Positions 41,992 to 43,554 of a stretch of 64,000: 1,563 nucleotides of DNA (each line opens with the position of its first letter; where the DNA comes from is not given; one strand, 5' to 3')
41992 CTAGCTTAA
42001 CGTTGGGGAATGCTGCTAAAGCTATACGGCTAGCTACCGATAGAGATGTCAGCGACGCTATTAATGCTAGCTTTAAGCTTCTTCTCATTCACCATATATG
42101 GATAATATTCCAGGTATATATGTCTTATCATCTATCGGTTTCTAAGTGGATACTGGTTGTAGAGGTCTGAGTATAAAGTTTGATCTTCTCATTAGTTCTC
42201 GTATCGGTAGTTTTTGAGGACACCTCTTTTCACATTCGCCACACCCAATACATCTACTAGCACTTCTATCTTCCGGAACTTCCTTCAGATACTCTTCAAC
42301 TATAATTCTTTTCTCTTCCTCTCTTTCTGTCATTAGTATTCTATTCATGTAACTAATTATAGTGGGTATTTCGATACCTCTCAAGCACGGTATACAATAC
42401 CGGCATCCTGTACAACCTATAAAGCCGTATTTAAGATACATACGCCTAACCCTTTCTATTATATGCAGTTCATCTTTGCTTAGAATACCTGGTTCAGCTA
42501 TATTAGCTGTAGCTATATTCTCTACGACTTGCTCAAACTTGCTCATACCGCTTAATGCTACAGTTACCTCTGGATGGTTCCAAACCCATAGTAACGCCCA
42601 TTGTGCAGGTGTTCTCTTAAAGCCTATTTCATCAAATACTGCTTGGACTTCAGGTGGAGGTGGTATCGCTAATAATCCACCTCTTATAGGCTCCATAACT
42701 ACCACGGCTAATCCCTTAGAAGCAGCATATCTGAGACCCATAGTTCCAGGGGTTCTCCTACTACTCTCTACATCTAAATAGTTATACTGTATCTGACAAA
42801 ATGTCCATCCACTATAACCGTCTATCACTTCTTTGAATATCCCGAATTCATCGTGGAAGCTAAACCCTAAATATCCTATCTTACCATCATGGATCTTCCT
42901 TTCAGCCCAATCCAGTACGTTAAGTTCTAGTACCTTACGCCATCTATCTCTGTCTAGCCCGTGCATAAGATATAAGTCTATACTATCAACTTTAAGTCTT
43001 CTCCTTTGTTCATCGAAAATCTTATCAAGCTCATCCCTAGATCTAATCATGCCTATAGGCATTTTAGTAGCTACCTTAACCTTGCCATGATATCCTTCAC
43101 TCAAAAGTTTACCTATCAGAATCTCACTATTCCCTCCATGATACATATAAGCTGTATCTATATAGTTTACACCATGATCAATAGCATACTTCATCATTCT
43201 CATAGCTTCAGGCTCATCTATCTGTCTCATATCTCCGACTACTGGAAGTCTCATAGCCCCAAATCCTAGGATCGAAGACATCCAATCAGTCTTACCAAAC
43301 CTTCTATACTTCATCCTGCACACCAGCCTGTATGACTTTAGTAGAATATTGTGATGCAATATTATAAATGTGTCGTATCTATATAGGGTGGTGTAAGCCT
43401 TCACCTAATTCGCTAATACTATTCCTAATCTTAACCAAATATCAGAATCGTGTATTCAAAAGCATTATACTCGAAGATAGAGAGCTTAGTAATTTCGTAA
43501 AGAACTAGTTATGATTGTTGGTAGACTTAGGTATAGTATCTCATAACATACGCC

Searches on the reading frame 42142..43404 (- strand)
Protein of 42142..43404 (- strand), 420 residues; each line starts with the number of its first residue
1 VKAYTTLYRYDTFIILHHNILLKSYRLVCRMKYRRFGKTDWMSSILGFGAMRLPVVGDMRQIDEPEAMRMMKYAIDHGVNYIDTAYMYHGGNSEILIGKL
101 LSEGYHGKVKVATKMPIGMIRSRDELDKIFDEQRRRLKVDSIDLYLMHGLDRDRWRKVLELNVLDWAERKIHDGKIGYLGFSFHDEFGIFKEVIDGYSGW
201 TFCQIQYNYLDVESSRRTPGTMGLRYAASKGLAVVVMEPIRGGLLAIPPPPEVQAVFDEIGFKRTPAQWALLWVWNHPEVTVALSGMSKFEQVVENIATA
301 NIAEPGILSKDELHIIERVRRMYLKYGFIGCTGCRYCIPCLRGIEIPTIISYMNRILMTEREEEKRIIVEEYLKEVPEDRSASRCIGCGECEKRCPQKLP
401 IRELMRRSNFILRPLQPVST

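Call 74: search_protein_families(library=pfam, max_evalue=0.00001, proteins=[window:42142-43404:-])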
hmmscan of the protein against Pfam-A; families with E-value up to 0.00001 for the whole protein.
window:42142-43404:- (420 aa): 3 families
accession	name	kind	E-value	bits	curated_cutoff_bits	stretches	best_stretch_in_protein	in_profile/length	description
PF00248.27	Aldo_ket_red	-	1.1e-39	136.8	24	1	46-302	2-276/291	Aldo/keto reductase family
PF13534.11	Fer4_17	-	1.6e-07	32.2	22.2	1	331-399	2-60/61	4Fe-4S dicluster domain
PF13187.11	Fer4_9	-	5.1e-07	30.1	27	1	331-398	2-50/52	4Fe-4S dicluster domain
